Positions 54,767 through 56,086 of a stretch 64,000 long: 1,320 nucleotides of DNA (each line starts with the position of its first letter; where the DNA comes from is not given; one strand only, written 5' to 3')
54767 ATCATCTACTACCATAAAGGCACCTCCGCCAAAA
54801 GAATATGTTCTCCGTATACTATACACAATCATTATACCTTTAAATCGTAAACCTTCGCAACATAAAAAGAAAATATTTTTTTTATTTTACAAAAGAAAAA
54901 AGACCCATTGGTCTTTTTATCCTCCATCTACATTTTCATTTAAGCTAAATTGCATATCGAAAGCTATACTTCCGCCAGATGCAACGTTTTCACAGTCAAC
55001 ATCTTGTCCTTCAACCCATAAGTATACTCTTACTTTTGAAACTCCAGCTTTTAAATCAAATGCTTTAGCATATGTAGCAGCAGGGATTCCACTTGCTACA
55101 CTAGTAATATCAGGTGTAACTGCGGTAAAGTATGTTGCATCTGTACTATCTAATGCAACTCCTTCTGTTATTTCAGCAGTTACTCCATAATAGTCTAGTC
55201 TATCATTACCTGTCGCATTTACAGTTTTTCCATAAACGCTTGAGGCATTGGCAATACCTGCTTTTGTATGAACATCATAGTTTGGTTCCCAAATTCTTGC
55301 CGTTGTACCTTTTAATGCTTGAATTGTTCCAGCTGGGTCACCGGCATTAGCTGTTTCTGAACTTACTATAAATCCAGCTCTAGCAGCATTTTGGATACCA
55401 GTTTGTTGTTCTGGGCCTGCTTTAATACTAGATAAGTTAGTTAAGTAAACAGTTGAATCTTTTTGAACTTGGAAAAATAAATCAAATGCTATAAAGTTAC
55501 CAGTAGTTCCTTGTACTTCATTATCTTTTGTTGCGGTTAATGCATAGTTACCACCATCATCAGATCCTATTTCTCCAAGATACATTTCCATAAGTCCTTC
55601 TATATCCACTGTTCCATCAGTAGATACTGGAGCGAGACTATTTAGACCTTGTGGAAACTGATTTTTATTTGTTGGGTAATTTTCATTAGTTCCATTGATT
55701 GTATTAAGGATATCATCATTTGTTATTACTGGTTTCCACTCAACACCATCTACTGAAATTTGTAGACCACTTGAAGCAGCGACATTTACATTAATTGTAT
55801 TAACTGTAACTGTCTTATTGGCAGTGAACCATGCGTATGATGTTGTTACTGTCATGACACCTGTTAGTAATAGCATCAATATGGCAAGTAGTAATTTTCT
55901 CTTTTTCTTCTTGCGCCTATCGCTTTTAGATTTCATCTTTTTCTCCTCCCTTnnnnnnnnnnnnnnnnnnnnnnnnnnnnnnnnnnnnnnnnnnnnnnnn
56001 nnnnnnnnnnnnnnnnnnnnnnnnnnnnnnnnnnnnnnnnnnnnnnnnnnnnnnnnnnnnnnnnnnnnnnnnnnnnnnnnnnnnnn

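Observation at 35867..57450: ~21-kb expanded SipW/TasA-like secreted-protein locus with a 2617-aa beta-helix giant protein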

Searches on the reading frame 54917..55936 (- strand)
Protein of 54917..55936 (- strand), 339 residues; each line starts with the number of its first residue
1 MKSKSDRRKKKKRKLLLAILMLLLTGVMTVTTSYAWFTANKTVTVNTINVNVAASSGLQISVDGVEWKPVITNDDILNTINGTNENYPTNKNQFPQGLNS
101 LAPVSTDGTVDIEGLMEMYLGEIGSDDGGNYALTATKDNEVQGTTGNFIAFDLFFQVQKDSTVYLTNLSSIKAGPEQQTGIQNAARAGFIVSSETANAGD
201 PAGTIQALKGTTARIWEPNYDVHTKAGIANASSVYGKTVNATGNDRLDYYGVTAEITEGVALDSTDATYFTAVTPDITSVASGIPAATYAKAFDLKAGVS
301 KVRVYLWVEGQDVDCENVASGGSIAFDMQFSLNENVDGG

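Call 6: search_protein_families(library=pfam, proteins=[window:54917-55936:-], max_evalue=0.1)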
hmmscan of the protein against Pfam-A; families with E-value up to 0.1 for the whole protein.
window:54917-55936:- (339 aa): 0 families

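Call 8: search_protein_families(library=ncbifam, proteins=[window:54917-55936:-], max_evalue=1)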
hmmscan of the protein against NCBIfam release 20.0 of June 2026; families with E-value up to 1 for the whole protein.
window:54917-55936:- (339 aa): 1 family
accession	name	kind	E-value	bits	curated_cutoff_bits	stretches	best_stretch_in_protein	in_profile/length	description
NF010065.0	PRK13545.1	equivalog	0.1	11.2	538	1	4-43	281-320/549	teichoic acids export protein ATP-binding subunit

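Call 10: find_homologous_proteins(query=window:54917-55936:-, max_evalue=0.001)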
Query window:54917-55936:- (339 aa): 2093 proteins with E <= 0.001 among 5669 candidates; the best 120 are listed.
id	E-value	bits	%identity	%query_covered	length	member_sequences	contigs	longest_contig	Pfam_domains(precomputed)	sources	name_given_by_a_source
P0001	2.0e-203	693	100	94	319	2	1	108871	-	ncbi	-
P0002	9.4e-137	474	66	93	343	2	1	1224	-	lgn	-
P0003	2.9e-135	469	67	96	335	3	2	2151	-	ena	-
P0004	2.6e-133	462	67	96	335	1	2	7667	-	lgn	-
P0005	2.7e-132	459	64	92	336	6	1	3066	-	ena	-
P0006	8.6e-128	444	65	91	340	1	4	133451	-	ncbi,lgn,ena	-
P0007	4.4e-118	412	60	96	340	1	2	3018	-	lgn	-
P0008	1.3e-116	408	60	98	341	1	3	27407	-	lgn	-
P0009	6.1e-115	402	60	96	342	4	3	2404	-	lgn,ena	-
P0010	7.6e-115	402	59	89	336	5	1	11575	-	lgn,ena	-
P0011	1.4e-114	401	59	91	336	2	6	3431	-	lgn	-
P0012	1.6e-113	397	60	98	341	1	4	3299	-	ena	-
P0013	3.4e-113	396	58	99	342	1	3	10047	-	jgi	-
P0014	1.0e-112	395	59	99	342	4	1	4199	-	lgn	-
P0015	1.9e-112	394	59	93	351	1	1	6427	-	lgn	-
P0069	8.8e-96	339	54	96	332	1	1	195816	-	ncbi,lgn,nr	ncbi:MAG: hypothetical protein PHN42_03075 [Bacilli bacterium]|nr:hypothetical protein [Bacilli bact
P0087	7.6e-94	333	52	94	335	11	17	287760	-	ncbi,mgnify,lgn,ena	mgnify:CR=1 FL=1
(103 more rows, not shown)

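Call 12: search_solved_structures(query=A1, max_evalue=10, show_alignments=3)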
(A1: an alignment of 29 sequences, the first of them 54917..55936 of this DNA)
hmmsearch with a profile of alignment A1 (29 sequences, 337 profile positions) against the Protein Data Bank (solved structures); distinct sequences matched with E-value up to 10: 1.
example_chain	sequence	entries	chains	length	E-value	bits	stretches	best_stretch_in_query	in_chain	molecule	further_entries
6nxl_A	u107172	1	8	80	1.2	11.4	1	55-73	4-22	Polyubiquitin-B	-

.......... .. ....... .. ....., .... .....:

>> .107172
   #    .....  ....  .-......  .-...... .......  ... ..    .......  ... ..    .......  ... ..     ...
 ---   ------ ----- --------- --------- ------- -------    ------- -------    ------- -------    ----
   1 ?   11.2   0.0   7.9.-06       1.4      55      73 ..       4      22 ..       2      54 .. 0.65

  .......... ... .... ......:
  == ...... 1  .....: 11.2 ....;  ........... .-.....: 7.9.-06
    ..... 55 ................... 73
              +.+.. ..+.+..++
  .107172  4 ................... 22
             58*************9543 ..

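Call 15: find_encoding_contigs(protein=P0001, flank=10000, max_places=3)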
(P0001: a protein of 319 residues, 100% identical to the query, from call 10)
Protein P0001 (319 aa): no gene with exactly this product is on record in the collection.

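Call 17: find_encoding_contigs(protein=P0087, flank=10000, max_places=3)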
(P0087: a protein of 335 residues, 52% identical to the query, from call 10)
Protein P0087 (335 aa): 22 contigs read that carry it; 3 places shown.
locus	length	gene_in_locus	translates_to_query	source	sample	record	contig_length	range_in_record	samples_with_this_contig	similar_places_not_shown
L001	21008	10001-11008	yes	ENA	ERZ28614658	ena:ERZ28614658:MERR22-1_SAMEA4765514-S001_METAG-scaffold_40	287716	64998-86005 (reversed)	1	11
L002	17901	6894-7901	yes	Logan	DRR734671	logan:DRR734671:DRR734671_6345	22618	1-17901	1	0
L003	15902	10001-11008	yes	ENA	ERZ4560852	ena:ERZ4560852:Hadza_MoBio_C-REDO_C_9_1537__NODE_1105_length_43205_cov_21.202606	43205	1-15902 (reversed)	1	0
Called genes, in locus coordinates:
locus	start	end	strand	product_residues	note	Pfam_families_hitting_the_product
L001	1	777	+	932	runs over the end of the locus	-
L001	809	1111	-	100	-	PF12647:RNHCP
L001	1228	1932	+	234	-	PF02616:SMC_ScpA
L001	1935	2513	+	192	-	PF04079:SMC_ScpB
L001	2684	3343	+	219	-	PF03796:DnaB_C, PF06745:ATPase (faint), PF13481:AAA_25 (faint), PF13401:AAA_22 (weak), PF03796:DnaB_C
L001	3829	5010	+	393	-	-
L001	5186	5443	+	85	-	PF04383:KilA-N (weak)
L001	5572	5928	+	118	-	-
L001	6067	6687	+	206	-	PF00300:His_Phos_1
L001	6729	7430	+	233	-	-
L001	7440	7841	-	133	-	-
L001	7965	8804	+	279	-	-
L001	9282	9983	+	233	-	-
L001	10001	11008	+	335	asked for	-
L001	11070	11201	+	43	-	-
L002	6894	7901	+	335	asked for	-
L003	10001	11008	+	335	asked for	-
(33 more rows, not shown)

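Call 18: find_encoding_contigs(protein=P0069, flank=10000, max_places=2)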
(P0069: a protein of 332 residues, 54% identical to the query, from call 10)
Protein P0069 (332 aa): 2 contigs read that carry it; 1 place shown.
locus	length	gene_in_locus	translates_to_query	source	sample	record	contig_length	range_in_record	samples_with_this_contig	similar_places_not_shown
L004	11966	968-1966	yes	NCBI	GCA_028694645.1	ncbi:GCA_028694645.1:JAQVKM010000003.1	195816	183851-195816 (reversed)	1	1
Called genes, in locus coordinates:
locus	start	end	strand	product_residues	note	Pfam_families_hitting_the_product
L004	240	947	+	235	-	-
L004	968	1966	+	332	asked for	-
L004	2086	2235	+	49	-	-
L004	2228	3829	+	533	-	-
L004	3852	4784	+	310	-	-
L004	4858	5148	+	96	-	-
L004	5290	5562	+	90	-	PF00216:Bac_DNA_binding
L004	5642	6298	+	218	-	PF01743:PolyA_pol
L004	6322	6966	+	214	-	PF21984:DnaD_N, PF07261:DnaB_2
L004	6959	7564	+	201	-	PF00730:HhH-GPD, PF00633:HHH (faint)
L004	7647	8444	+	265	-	PF00376:MerR, PF13411:MerR_1, PF06445:GyrI-like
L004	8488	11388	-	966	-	PF00912:Transgly, PF16403:Bact_surface_Ig-like (weak)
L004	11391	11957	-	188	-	PF03838:RecU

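Call 19: predict_structure(alignment_id=A1)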
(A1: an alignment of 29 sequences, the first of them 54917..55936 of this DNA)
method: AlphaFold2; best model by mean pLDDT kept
length: 339 residues; sequences in the alignment: 29
mean_pLDDT: 82.9   pTM: 0.82
mean pLDDT of the five models: 82.9, 81.7, 80.7, 80.6, 79.5
residues with pLDDT >= 90: 160; 70-90: 115; 50-70: 52; < 50: 12
segments of 3 or more residues with pLDDT < 50: 26-33
pLDDT, mean of each block of 10 residues (from residue 1): 65 75 48 48 70 74 92 92 92 82 92 96 84 92 93 95 93 74 90 94 97 92 72 70 74 94 89 92 89 95 94 57 84 78
secondary structure, 60 per line:
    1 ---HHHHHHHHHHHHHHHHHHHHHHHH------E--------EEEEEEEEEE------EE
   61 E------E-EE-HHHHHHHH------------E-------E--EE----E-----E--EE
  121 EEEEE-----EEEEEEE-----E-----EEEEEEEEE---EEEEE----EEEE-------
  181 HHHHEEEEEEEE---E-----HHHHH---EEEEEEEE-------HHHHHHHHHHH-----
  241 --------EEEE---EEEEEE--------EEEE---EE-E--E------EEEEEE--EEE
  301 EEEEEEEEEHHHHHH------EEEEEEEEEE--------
elements in order: H4-27 E43-52 E59-61 H73-80 E119-125 E131-137 E149-157 E161-165 E170-173 H181-184 E185-192 H202-206 E210-217 H225-235 E249-252 E256-261 E270-273 E290-295 E298-309 H310-315 E322-331

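Call 21: fold_search(model_id=the predicted structure, library=pdb)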
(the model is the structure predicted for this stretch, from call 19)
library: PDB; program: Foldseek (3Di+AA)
matches with E <= 10: 454; with E <= 0.001: 0
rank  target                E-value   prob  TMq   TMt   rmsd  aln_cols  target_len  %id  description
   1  6nps_A                5.8e-02  0.33  0.18  0.08  15.5       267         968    8  Crystal structure of GH115 enzyme AxyAgu115A from Amphibacillus xylanus (released 2020-07-15)
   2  6r74                  5.8e-02  0.06  0.11  0.19  19.2       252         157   10  N-terminally reversed variant of FimA E. coli (released 2020-05-06)
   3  7pnb_A                7.7e-02  0.20  0.18  0.28  17.3       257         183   11  Sulfolobus acidocaldarius 0406 filament. (released 2022-09-14)
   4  5nkt                  7.7e-02  0.04  0.10  0.18  18.8       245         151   11  FimA wt from E. coli (released 2018-05-16)
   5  8jkt_C                1.1e-01  0.15  0.12  0.05  14.7       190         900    8  Crystal structure of feline aminopeptidase N ectodomain (released 2024-06-05)
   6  2cdp_A                1.2e-01  0.51  0.18  0.39  13.2       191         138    9  Structure of a CBM6 in complex with neoagarohexaose (released 2006-02-08)
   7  6erj_B                1.4e-01  0.13  0.18  0.32  17.4       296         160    8  Self-complemented FimA subunit from Salmonella enterica (released 2019-01-30)
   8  5a3l_A                1.4e-01  0.09  0.12  0.17  17.2       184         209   10  Structure of Cea1A in complex with N-Acetylglucosamine (released 2016-06-29)
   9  5a3l_C                1.4e-01  0.08  0.14  0.21  21.1       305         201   12  Structure of Cea1A in complex with N-Acetylglucosamine (released 2016-06-29)
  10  3hbz                  1.4e-01  0.03  0.11  0.11  19.8       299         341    7  Crystal structure of a putative glycoside hydrolase (bt_2081) from bacteroides thetaiotaomicron vpi-5482 at 2.05 A resol (released 2009-05-26)
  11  5lhd_B                1.5e-01  0.14  0.12  0.05  14.1       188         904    5  Structure of glycosylated human aminopeptidase N (released 2017-04-05)
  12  4bz4_A                1.5e-01  0.10  0.17  0.24  15.0       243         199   12  CorA is a surface-associated copper-binding protein important in Methylomicrobium album BG8 copper acquisition (released 2014-02-19)
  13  5mkc_A                1.7e-01  0.05  0.12  0.17  18.9       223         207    7  Crystal structure of the RrgA Jo.In complex (released 2017-03-15)
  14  6xrt_G                1.7e-01  0.01  0.09  0.08  23.0       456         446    7  Cryo-EM structure of SHIV-elicited RHA1.V2.01 in complex with HIV-1 Env BG505 DS-SOSIP.664 (released 2020-10-07)
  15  8k2f                  1.9e-01  0.09  0.16  0.12  15.6       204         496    8  Crystal structure of Group 1 oligosaccharide-releasing beta-N-acetylgalactosaminidase NgaCa from Cohnella abietis, apo 1 (released 2024-04-24)
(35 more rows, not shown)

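Call 23: search_protein_representatives(alignment_id=A1)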
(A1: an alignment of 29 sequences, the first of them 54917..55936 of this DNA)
Query: 29 sequences, 337 profile positions. Proteins with E-value up to 0.001 (for the whole library): 4636; up to 1e-10: 1361; up to 1e-30: 474. The best 150 are listed.
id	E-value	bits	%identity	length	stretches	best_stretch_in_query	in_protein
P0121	2.3e-128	444.5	-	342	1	1-335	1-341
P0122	2.2e-127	441.3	-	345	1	5-335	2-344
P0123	4.8e-126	436.9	-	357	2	5-239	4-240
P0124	1.1e-120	419.3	-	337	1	5-333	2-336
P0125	9.6e-120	416.2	-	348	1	5-334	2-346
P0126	1.9e-118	411.9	-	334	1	1-334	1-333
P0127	1.8e-114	398.8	-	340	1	6-335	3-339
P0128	1.8e-113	395.5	-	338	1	1-336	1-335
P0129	2.0e-112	392.1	-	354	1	5-332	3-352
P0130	2.5e-111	388.5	-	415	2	122-334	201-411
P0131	9.9e-111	386.5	-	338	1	7-330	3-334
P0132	6.2e-110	383.9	-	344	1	1-335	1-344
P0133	1.4e-109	382.8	-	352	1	3-335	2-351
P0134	3.6e-109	381.4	-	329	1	5-334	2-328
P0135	1.1e-108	379.8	-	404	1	4-335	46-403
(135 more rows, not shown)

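Call 27: find_related_loci(query=A1, collection=genome_contigs, flank=10000)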
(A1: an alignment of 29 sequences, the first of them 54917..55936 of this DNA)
Query A1 (339 aa) in genome_contigs; peptide patterns used: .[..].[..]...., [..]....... (x = any residue, [..] = any of these).
504 stretches matched a pattern; 467 encode a relative of the query (tblastn E <= 1e-3); the best 80 are kept; 80 distinct loci.
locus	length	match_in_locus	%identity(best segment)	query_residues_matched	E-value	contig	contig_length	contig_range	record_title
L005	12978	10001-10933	64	26-338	4e-130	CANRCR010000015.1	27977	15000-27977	MAG: uncultured Bacilli bacterium isolate Lapin-026__bin36 genome assembly, contig: Lapin-026__NODE_1857_length_27977_co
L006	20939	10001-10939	65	30-338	4e-118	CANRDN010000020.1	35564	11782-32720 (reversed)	MAG: uncultured Bacilli bacterium isolate Lapin-026__bin19 genome assembly, contig: Lapin-026__NODE_1242_length_35564_co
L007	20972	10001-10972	54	9-331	1e-106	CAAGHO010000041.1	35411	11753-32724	MAG TPA_asm: Bacilli bacterium, isolate HGM10839, WGS project CAAGHO010000000 data, contig: SRS476276_12_k119_159938, wh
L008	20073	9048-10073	51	1-335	1e-106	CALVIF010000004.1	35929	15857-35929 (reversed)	MAG: uncultured Bacilli bacterium isolate BRZ_QH__bin19 genome assembly, contig: BRZ_QH__NODE_1146_length_35929_cov_5.31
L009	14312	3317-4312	55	1-331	2e-106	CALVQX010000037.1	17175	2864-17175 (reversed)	MAG: uncultured Bacilli bacterium isolate E07__bin200 genome assembly, contig: E07__k127_489617, whole genome shotgun se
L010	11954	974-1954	54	9-333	1e-105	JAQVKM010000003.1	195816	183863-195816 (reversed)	MAG: Bacilli bacterium isolate STE_87 NODE_77_length_195816_cov_6.376603_Sandtown_E, whole genome shotgun sequence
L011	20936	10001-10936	57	33-333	2e-105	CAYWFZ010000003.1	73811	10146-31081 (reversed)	MAG TPA_asm: uncultured Muribaculaceae bacterium isolate SRP287540_co1_194 genome assembly, contig: NODE_270_length_7381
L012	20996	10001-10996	51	4-333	3e-101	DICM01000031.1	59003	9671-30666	MAG TPA_asm: Bacillales bacterium UBA5026 UBA5026_contig_160, whole genome shotgun sequence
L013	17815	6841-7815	53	12-331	1e-100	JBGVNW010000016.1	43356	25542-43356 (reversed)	MAG: Bacilli bacterium isolate fecal_MAG_225 fecal_MAG_225_contig_0016, whole genome shotgun sequence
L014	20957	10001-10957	53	15-334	1e-100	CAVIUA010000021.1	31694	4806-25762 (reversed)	bacterium isolate H07617-L1_cleanbin_000037 genome assembly, contig: Spades_H07617-L1_contig_822, whole genome shotgun s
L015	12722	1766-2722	53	15-334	2e-100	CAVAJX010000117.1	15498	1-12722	bacterium isolate SRR8978371_cleanbin_000003 genome assembly, contig: Spades_SRR8978371_contig_127, whole genome shotgun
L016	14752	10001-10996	51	1-331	7e-100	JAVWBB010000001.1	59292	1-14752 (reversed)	MAG: Bacilli bacterium isolate CGS10Y4-bin22 NODE_357_length_59292_cov_51.805375, whole genome shotgun sequence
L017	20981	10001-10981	52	15-336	2e-99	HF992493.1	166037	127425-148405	Mycoplasma sp. CAG:877 genomic scaffold, scf27, whole genome shotgun sequence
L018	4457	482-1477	51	1-331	5e-99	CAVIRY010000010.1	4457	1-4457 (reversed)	bacterium isolate G02625-L1_cleanbin_000031 genome assembly, contig: Spades_G02625-L1_contig_5776, whole genome shotgun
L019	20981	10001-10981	52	15-336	5e-98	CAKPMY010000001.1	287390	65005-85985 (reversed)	MAG: uncultured Bacilli bacterium isolate REFINED_METABAT215_TOP10_CONTIGS_1500_ASSEMBLY_K77_MERGED__Hadza_MoBio_hadza-A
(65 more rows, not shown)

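Call 47: search_protein_families(library=padloc, proteins=[window:54917-55936:-], max_evalue=0.1)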
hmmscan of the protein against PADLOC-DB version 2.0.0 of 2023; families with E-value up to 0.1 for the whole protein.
window:54917-55936:- (339 aa): 0 families

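Call 68: list_cluster_members(proteins=[P0001, P0271])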
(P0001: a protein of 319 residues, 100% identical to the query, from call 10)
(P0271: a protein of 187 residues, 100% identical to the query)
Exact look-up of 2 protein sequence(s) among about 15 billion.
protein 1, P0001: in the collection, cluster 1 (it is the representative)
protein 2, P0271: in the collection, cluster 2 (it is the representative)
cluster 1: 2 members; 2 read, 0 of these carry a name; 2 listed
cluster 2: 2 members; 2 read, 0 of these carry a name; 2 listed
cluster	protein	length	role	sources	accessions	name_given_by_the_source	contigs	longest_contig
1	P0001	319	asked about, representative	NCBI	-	-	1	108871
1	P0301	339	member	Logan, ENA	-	-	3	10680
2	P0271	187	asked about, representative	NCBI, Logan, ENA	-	-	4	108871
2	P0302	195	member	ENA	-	-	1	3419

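Call 85: find_related_loci(query=A1, collection=viral_contigs, flank=5000)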
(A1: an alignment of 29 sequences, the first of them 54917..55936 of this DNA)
Query A1 (339 aa) in viral_contigs; peptide patterns used: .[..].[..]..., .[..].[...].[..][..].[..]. (x = any residue, [..] = any of these).
61 stretches matched a pattern; 1 encode a relative of the query (tblastn E <= 1e-3); 1 distinct loci.
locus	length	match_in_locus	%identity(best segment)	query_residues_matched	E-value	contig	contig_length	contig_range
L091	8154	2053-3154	40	24-333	1e-63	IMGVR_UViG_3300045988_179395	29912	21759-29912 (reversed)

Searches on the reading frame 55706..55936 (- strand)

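Call 76: search_protein_families(library=ncbifam, proteins=[window:55706-55936:-], max_evalue=10)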
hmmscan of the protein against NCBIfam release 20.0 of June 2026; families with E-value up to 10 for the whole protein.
seq(77 aa): 5 families
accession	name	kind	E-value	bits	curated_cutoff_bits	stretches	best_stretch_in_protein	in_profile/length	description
NF010065.0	PRK13545.1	equivalog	0.0076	14.9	538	1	3-45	280-322/549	teichoic acids export protein ATP-binding subunit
NF005679.0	PRK07475.1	subfamily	0.025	13.9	231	1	9-61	62-114/246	hypothetical protein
NF046011.1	MAG4940_fam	subfamily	0.037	13.4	35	1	7-60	38-92/286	MAG4940 family membrane protein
NF033483.0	PknB_PASTA_kin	equivalog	0.063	12.3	450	1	4-50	323-372/563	Stk1 family PASTA domain-containing Ser/Thr kinase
TIGR04088.1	cognate_SipW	domain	0.41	10.9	19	1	23-49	5-30/34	SipW-dependent-type signal peptide-containing protein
